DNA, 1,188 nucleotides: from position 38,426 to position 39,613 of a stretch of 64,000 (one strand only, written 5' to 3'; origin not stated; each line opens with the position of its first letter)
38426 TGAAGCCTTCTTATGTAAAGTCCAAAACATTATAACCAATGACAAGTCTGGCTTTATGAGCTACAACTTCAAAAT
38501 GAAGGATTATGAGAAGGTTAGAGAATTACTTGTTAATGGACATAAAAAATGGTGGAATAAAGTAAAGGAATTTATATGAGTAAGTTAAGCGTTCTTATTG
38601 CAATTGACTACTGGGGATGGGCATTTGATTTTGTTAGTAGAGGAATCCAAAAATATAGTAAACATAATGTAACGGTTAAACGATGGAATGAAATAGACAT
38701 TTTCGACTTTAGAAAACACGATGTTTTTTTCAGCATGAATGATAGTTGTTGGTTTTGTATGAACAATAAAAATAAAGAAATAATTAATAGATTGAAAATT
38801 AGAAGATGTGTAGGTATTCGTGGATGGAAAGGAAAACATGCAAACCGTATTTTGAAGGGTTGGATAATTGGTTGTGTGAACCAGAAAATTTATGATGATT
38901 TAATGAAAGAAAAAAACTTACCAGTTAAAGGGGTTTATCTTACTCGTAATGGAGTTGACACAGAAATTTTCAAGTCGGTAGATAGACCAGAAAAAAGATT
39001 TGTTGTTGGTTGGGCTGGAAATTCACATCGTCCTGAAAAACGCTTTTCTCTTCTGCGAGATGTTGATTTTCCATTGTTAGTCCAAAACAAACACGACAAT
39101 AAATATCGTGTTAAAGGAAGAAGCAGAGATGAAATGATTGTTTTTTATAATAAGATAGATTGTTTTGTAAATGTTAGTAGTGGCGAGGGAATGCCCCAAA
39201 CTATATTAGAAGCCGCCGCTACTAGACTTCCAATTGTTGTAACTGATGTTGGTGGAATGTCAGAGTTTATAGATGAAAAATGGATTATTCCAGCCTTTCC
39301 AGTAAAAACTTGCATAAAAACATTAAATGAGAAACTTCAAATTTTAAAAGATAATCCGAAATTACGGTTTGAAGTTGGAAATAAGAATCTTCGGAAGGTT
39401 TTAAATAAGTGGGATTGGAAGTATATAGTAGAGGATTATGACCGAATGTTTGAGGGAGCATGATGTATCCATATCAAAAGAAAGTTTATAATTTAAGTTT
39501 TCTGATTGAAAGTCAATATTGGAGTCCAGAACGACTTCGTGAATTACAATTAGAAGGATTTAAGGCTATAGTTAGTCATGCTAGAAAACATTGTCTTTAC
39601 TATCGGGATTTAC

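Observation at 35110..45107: Eleven-gene, translationally coupled glycan-biosynthesis island inside a tailed archaeal virus (at least 8 glycosyltransferases genome-wide)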

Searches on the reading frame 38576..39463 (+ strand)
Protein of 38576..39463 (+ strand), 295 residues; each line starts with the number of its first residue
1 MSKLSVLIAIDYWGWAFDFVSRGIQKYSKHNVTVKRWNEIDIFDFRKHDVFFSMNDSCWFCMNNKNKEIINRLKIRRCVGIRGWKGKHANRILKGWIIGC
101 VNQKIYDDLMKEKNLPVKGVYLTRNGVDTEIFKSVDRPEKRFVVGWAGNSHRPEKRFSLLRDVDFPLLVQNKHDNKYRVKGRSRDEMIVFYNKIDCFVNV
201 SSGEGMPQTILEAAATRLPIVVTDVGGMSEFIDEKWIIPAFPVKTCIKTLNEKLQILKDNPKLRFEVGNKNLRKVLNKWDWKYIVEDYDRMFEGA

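Call 3: search_protein_families(library=pfam, proteins=[window:38576-39463:+], max_evalue=0.01)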
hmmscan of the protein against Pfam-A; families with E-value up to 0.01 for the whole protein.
window:38576-39463:+ (295 aa): 3 families
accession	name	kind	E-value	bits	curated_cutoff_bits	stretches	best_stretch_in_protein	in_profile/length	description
PF13692.12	Glyco_trans_1_4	-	6e-12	46.5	27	1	171-234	55-117/142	Glycosyl transferases group 1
PF00534.26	Glycos_transf_1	-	3.7e-10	40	26.4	1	178-269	76-167/172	Glycosyl transferases group 1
PF13524.12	Glyco_trans_1_2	-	1.7e-07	31.7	25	1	174-287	27-141/144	Glycosyl transferase-like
